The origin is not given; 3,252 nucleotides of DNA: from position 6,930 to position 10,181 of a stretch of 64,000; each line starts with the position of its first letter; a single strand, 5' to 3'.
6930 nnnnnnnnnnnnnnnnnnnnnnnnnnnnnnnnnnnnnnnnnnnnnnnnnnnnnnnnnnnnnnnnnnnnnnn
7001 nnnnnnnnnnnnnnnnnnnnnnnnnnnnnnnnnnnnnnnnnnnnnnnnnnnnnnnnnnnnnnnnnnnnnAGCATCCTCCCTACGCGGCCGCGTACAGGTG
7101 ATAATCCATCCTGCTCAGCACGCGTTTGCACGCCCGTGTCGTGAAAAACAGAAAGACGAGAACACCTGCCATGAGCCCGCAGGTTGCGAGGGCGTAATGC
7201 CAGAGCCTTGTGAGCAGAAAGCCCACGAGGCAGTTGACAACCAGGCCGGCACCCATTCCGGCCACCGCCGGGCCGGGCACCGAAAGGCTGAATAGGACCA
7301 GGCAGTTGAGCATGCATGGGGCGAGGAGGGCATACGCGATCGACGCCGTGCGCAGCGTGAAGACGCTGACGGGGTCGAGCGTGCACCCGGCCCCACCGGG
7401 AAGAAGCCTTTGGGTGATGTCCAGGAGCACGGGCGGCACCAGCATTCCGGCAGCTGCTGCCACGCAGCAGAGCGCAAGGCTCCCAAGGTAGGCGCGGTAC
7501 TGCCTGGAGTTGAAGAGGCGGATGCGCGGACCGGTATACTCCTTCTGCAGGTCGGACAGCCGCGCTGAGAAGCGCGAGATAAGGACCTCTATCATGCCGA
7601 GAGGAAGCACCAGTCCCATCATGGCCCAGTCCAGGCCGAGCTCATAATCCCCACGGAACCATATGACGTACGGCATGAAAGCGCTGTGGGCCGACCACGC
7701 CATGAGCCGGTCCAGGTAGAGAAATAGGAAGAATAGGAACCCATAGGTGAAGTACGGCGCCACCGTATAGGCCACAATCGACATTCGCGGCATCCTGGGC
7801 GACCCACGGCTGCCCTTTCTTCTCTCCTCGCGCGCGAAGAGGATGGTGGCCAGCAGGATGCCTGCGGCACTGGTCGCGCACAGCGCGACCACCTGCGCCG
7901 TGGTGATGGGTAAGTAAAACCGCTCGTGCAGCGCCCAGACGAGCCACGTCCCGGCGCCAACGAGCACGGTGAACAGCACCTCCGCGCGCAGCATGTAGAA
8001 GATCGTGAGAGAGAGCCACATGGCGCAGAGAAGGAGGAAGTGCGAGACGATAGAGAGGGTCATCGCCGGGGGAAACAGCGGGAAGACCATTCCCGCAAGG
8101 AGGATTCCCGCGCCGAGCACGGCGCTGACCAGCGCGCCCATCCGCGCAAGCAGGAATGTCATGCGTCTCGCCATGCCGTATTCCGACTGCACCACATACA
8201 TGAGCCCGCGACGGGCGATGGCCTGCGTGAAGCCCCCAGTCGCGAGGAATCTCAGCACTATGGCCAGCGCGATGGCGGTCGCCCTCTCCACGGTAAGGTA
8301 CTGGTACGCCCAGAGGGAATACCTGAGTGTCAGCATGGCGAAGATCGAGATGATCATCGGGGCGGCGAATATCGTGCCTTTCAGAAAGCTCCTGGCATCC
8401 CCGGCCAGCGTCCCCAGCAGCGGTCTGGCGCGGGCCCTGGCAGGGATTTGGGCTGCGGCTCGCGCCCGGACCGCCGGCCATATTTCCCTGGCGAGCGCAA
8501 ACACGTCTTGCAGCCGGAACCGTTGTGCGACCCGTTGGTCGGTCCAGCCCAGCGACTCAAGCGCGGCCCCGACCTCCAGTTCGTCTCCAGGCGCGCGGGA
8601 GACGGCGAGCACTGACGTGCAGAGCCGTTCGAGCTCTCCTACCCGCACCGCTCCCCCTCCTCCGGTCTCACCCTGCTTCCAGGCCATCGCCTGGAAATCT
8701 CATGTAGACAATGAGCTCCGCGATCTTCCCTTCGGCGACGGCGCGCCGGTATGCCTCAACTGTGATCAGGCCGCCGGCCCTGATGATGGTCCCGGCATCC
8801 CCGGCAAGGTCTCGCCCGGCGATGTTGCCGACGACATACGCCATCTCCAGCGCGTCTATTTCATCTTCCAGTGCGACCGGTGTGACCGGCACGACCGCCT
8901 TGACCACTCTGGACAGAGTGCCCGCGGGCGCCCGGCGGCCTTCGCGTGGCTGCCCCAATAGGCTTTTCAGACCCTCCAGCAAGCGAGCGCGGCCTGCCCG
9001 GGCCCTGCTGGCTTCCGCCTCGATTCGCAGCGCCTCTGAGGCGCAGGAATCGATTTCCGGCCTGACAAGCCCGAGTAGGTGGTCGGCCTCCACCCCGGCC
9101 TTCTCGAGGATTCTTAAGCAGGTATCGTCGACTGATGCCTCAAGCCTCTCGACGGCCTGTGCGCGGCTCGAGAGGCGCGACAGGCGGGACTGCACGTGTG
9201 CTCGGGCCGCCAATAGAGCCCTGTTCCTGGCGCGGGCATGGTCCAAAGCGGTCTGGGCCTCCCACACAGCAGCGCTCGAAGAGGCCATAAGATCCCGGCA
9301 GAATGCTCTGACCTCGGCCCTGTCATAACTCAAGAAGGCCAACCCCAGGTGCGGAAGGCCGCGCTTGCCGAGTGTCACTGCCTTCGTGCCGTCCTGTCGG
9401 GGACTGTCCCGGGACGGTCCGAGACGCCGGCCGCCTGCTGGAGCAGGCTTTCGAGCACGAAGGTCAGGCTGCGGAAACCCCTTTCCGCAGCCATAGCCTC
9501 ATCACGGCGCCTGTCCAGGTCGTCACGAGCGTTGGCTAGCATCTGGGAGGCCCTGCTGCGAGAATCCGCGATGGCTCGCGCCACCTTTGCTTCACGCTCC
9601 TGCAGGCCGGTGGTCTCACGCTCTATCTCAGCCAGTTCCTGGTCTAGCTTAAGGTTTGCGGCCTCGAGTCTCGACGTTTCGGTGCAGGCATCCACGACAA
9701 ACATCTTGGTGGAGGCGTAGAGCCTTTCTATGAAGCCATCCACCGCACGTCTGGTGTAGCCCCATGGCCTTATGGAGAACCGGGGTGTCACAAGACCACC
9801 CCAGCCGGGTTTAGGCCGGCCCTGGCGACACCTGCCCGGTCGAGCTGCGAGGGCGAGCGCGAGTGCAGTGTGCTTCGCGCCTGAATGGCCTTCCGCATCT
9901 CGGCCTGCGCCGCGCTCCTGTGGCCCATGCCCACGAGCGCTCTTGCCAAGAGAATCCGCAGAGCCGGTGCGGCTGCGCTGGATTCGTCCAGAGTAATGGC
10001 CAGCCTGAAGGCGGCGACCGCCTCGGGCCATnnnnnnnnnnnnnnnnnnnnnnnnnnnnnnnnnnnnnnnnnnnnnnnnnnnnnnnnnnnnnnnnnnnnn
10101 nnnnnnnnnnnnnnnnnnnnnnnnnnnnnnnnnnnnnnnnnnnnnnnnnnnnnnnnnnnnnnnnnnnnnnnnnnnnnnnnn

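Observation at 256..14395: Pel-like exopolysaccharide island with a non-canonical accessory and regulatory gene set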

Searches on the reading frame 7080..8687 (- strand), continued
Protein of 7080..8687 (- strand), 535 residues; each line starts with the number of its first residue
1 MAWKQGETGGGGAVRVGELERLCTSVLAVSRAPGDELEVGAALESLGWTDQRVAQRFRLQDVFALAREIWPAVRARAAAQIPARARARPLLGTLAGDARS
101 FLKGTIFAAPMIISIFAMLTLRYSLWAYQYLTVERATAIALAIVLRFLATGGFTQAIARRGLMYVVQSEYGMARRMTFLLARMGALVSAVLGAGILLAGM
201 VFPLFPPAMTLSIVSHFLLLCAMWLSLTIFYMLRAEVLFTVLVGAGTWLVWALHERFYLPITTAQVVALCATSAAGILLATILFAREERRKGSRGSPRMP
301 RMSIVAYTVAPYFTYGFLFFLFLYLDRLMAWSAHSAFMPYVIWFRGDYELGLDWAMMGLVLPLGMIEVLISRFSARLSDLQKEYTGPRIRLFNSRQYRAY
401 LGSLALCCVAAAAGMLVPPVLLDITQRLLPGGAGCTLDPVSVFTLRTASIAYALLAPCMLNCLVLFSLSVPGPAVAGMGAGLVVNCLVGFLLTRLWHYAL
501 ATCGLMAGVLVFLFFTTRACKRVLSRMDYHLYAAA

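Call 89: search_protein_families(library=pfam, proteins=[P0251, P0256, P0261, P0137, P0237, P0241, P0224, P0195], max_evalue=0.01)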
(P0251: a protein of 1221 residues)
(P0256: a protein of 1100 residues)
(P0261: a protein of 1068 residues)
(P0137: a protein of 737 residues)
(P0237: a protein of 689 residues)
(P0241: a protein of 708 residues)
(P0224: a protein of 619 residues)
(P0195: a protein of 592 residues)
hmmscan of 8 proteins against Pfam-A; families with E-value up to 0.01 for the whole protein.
P0251 (1221 aa): 7 families
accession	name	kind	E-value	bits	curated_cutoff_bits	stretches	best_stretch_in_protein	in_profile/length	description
PF11997.14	DUF3492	-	7.9e-49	167.3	23.3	1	110-395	2-268/268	Domain of unknown function (DUF3492)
PF00534.26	Glycos_transf_1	-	6.3e-31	107.6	26.4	1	417-575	13-171/172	Glycosyl transferases group 1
PF13692.12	Glyco_trans_1_4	-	4.5e-30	105.2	27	1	420-562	2-142/142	Glycosyl transferases group 1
PF20706.3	GT4-conflict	-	8.1e-07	28.8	26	1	414-538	192-321/385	Family 4 Glycosyltransferase in conflict systems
PF13439.12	Glyco_transf_4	-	1.3e-05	25.7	28.5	0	293-407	61-169/170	Glycosyltransferase Family 4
PF13524.12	Glyco_trans_1_2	-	2.2e-05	24.9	25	1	446-585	10-137/144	Glycosyl transferase-like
PF13579.12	Glyco_trans_4_4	-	0.00044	21.1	29.7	1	288-403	62-158/158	Glycosyl transferase 4-like domain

P0256 (1100 aa): 7 families
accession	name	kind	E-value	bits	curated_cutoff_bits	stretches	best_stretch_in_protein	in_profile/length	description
PF11997.14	DUF3492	-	1.8e-40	139.9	23.3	2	195-350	119-267/268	Domain of unknown function (DUF3492)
PF13692.12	Glyco_trans_1_4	-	7.9e-29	101.2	27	1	375-517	2-142/142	Glycosyl transferases group 1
PF00534.26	Glycos_transf_1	-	1.2e-27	97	26.4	1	367-531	8-172/172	Glycosyl transferases group 1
PF20706.3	GT4-conflict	-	6.3e-08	32.4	26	1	343-492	164-320/385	Family 4 Glycosyltransferase in conflict systems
PF13439.12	Glyco_transf_4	-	2.9e-06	27.8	28.5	1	228-363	51-169/170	Glycosyltransferase Family 4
PF13524.12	Glyco_trans_1_2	-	0.0002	21.8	25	1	402-540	11-137/144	Glycosyl transferase-like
PF16933.10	PelG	-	0.00042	19.8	29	1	674-850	36-214/452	Putative exopolysaccharide Exporter (EPS-E)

P0261 (1068 aa): 6 families
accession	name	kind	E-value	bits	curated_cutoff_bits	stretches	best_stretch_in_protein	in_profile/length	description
PF13692.12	Glyco_trans_1_4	-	1.4e-30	106.8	27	1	306-448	2-142/142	Glycosyl transferases group 1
PF00534.26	Glycos_transf_1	-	2e-30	106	26.4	1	297-461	7-171/172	Glycosyl transferases group 1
PF11997.14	DUF3492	-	2.1e-22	80.6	23.3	1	98-279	101-266/268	Domain of unknown function (DUF3492)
PF20706.3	GT4-conflict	-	6.1e-05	22.6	26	1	282-420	173-317/385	Family 4 Glycosyltransferase in conflict systems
PF13524.12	Glyco_trans_1_2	-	0.0026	18.2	25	1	332-468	10-134/144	Glycosyl transferase-like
PF13439.12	Glyco_transf_4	-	0.0067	16.9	28.5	0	188-293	72-169/170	Glycosyltransferase Family 4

P0137 (737 aa): 0 families

P0237 (689 aa): 1 family
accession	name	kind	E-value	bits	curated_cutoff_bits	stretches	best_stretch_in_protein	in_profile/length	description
PF16933.10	PelG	-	4e-12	46.2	29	2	537-684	311-450/452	Putative exopolysaccharide Exporter (EPS-E)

P0241 (708 aa): 1 family
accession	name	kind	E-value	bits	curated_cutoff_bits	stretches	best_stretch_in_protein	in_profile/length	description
PF16933.10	PelG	-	0.0013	18.2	29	1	247-472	40-255/452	Putative exopolysaccharide Exporter (EPS-E)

P0224 (619 aa): 0 families

P0195 (592 aa): 0 families

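Call 92: find_encoding_contigs(protein=P0119, flank=3000, max_places=2)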
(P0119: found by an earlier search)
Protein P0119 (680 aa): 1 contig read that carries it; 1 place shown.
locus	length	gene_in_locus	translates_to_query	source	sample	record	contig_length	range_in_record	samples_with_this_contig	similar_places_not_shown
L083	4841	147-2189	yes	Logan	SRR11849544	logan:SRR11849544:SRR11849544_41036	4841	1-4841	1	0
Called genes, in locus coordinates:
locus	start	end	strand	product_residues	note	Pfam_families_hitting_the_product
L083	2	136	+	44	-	?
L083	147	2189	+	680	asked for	-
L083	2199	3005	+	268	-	PF00535:Glycos_transf_2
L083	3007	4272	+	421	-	PF02655:ATP-grasp_3, PF02786:CPSase_L_D2, PF15632:ATPgrasp_Ter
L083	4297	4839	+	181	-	?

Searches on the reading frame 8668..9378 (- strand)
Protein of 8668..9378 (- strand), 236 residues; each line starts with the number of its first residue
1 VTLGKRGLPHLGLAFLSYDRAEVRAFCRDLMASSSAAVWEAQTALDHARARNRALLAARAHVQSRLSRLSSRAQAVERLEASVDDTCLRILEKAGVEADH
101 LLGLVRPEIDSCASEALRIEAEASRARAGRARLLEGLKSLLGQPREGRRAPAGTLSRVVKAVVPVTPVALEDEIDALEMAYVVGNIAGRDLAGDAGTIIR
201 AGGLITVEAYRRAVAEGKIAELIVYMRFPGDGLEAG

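Call 4: search_protein_families(library=pfam, proteins=[window:8668-9378:-], max_evalue=0.01)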
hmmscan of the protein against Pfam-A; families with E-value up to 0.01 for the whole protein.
window:8668-9378:- (236 aa): 0 families

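Call 6: search_protein_families(library=ncbifam, proteins=[window:8668-9378:-], max_evalue=1)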
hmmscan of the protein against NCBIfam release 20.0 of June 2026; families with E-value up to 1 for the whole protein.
window:8668-9378:- (236 aa): 1 family
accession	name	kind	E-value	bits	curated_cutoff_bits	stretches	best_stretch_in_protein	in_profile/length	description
NF052469.1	CT847_fam_effector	equivalog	0.028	14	200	1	33-93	78-138/161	CT847 family type III secretion system effector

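Call 7: search_protein_families(library=pfam, proteins=[window:8668-9378:-], max_evalue=10)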
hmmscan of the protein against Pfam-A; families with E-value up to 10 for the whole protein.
window:8668-9378:- (236 aa): 0 families

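Call 42: search_protein_families(library=pfam, alignment_id=A5, max_evalue=0.1)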
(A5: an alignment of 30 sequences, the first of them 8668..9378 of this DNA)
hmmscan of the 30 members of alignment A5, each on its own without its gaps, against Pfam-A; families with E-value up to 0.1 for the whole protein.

A. member 1, window:8668-9378:- (236 aa): 0 families

B. families by the number of members that match (of 30 scanned): 41 families (the first 25 are shown)
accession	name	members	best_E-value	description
PF05103.18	DivIVA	8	0.00042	DivIVA protein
PF05239.21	PRC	5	7.3e-06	PRC-barrel domain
PF14362.11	DUF4407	3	0.00017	Domain of unknown function (DUF4407)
PF15397.11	DUF4618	1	0.00032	Domain of unknown function (DUF4618)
PF12325.13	TMF_TATA_bd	1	0.0011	TATA element modulatory factor 1 TATA binding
PF00261.25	Tropomyosin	1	0.0022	Tropomyosin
PF11932.13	DUF3450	1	0.0027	Protein of unknown function (DUF3450)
PF17681.6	GCP_N_terminal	1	0.0035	Gamma tubulin complex component N-terminal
PF11690.13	DUF3287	1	0.0037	Protein of unknown function (DUF3287)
PF20570.3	DUF6779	1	0.004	Domain of unknown function (DUF6779)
PF09789.14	CC149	1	0.005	Coiled-coil domain-containing protein 149-A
PF25366.1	RUFY4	1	0.007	RUFY4-like domain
PF25771.1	CC_CEP152-bind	1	0.009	CEP63/DEUP1, CEP152 binding coiled coil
PF06785.16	UPF0242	1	0.0099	Uncharacterised protein family (UPF0242) N-terminus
PF10259.14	Rogdi_lz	1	0.01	Rogdi leucine zipper containing protein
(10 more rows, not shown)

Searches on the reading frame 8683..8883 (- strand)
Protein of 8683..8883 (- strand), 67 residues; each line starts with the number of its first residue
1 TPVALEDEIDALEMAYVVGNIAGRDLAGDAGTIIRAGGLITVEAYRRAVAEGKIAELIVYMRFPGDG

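Call 84: search_solved_structures(query=A8, max_evalue=10)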
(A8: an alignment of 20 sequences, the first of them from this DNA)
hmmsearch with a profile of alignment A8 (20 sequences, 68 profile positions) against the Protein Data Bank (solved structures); distinct sequences matched with E-value up to 10: 18.
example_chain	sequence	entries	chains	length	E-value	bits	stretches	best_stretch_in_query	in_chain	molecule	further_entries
3e7h_A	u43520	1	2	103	1.2e-05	27.9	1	15-48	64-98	DNA-directed RNA polymerase subunit beta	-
9gdo_C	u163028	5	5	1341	0.0032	20.1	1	15-53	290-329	DNA-directed RNA polymerase subunit beta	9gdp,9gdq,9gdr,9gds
7egs_A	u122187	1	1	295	0.014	18.1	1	14-52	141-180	DNA-directed RNA polymerase subunit beta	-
3lti_A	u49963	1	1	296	0.014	18.1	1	14-52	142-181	DNA-directed RNA polymerase subunit beta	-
7xya_C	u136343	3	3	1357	0.021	17.5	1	19-53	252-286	DNA-directed RNA polymerase subunit beta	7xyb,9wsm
7f0r_C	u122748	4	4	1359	0.021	17.5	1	19-53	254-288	DNA-directed RNA polymerase subunit beta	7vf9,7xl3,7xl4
6j9e_C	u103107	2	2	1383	0.28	13.9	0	14-52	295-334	DNA-directed RNA polymerase subunit beta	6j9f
8i23_C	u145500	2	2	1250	0.34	13.6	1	19-53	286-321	DNA-directed RNA polymerase subunit beta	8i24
7mkn_C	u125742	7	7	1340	0.39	13.4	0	14-52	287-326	DNA-directed RNA polymerase subunit beta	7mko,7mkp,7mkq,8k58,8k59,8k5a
6awb_03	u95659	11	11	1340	0.39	13.4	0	14-52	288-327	DNA-directed RNA polymerase subunit beta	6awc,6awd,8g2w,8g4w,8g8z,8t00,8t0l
6n4c_C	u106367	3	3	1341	0.39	13.4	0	14-52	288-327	DNA-directed RNA polymerase subunit beta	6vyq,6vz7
8g7e_I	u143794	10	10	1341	0.39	13.4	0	14-52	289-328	DNA-directed RNA polymerase subunit beta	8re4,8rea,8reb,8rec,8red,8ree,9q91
3lu0_C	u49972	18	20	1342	0.39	13.4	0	14-52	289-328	DNA-directed RNA polymerase subunit beta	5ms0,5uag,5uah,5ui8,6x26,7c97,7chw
5uaj_C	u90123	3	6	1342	0.39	13.4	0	14-52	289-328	DNA-directed RNA polymerase subunit beta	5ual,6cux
10ma_I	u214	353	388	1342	0.39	13.4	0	14-52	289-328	DNA-directed RNA polymerase subunit beta | Escherichia coli RNA polymerase beta subunit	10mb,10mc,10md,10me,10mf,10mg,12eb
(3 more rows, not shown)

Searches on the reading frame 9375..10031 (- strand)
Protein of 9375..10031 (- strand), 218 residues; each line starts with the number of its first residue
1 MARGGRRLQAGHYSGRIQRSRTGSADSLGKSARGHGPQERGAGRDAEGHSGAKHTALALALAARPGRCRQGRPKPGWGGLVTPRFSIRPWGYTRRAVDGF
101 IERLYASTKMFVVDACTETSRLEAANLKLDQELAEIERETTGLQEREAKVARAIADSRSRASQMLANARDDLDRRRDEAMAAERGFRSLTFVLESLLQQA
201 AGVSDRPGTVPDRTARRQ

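Call 4: search_protein_families(library=pfam, proteins=[window:9375-10031:-], max_evalue=0.01)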
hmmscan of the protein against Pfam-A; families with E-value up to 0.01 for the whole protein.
window:9375-10031:- (218 aa): 1 family
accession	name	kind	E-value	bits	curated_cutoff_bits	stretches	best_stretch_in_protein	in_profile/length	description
PF04849.18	HAP1_N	-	0.00024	20.9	33.9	1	120-195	172-247/307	HAP1 N-terminal conserved region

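Call 6: search_protein_families(library=ncbifam, proteins=[window:9375-10031:-], max_evalue=1)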
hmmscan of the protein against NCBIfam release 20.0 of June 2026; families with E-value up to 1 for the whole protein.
window:9375-10031:- (218 aa): 2 families
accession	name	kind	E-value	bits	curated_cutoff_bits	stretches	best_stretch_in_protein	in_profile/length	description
TIGR01144.1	ATP_synt_b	equivalog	0.034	14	65.5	1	126-181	28-83/147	F0F1 ATP synthase subunit B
NF052612.1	sll0565_fam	equivalog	0.17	12.3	50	1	129-197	3-75/106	sll0565 family protein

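Call 7: search_protein_families(library=pfam, proteins=[window:9375-10031:-], max_evalue=10)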
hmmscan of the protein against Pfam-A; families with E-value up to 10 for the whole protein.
window:9375-10031:- (218 aa): 6 families
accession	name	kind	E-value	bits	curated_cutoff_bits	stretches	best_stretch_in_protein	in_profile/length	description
PF04849.18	HAP1_N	-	0.00024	20.9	33.9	1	120-195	172-247/307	HAP1 N-terminal conserved region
PF07750.17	GcrA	-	0.013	16.4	26.9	1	91-166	30-105/155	GcrA cell cycle regulator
PF11559.13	ADIP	-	0.075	13.5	34.3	1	118-177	67-122/151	Afadin- and alpha -actinin-Binding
PF05103.18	DivIVA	-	0.078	13.4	28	1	85-179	11-94/131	DivIVA protein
PF17675.6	APG6_N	-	0.18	12.7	45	1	115-175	65-124/132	Apg6 coiled-coil region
PF04977.20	DivIC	-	1.8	8.9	28.9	1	126-172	19-65/80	Septum formation initiator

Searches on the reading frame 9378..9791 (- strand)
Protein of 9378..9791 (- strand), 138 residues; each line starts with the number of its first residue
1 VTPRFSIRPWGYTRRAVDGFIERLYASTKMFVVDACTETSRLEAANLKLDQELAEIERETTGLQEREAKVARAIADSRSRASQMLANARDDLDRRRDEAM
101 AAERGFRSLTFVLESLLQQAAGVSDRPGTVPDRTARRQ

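Call 67: search_solved_structures(query=A7, max_evalue=10)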
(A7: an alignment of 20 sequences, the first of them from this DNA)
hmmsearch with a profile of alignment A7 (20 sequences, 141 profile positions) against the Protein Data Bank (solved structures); distinct sequences matched with E-value up to 10: 244 (the best 60 are shown).
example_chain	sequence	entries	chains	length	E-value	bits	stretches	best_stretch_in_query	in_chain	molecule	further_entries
8u1a_A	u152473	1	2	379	1.1e-07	35.3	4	33-81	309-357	Designed Near Infrared Fluorescent Protein MC7BP34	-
9pv2_A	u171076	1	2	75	3.8e-07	33.6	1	9-60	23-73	Cell cycle protein GpsB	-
8e2c_A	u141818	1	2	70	1.1e-06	32.1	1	9-56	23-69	Cell cycle protein GpsB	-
8e2b_A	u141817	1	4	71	1.1e-06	32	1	9-56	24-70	Cell cycle protein GpsB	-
6gpz_B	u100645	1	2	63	1.3e-05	28.6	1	2-54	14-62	Cell cycle protein GpsB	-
4ug3_A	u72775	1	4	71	2.4e-05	27.7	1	2-56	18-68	CELL CYCLE PROTEIN GPSB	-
6gp7_B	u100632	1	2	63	2.8e-05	27.5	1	2-54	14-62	Cell cycle protein GpsB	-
4ug1_A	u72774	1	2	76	6e-05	26.4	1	2-54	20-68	CELL CYCLE PROTEIN GPSB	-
2wuj_A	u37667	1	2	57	0.00018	24.9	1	3-44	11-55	SEPTUM SITE-DETERMINING PROTEIN DIVIVA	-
2xdj_A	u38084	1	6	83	0.00018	24.9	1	20-74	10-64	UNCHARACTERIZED PROTEIN YBGF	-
6gqa_A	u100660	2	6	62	0.00028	24.3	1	3-46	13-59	Cell cycle protein GpsB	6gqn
3tnu_B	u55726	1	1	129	0.00029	24.2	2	86-137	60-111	Keratin, type II cytoskeletal 5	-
2wz7_A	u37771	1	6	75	0.00045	23.6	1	20-71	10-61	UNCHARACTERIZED PROTEIN YBGF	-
4zry_B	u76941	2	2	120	0.00068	23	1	84-137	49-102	Keratin, type II cytoskeletal 1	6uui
6jfv_B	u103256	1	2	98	0.00072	22.9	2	84-137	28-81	Keratin, type II cytoskeletal 5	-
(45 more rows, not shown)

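Call 87: search_protein_families(library=pfam, proteins=[window:9378-9791:-], max_evalue=10)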
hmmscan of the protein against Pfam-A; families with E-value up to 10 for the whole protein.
seq(138 aa): 6 families
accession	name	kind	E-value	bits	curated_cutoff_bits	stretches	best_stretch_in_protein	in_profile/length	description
PF04849.18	HAP1_N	-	8.2e-05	22.4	33.9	1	40-116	172-248/307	HAP1 N-terminal conserved region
PF07750.17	GcrA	-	0.0058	17.5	26.9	1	11-86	30-105/155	GcrA cell cycle regulator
PF05103.18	DivIVA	-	0.017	15.5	28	1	5-99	11-94/131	DivIVA protein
PF11559.13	ADIP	-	0.035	14.6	34.3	1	38-97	67-122/151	Afadin- and alpha -actinin-Binding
PF17675.6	APG6_N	-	0.083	13.8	45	1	35-95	65-124/132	Apg6 coiled-coil region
PF04977.20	DivIC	-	1.1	9.5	28.9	1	46-92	19-65/80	Septum formation initiator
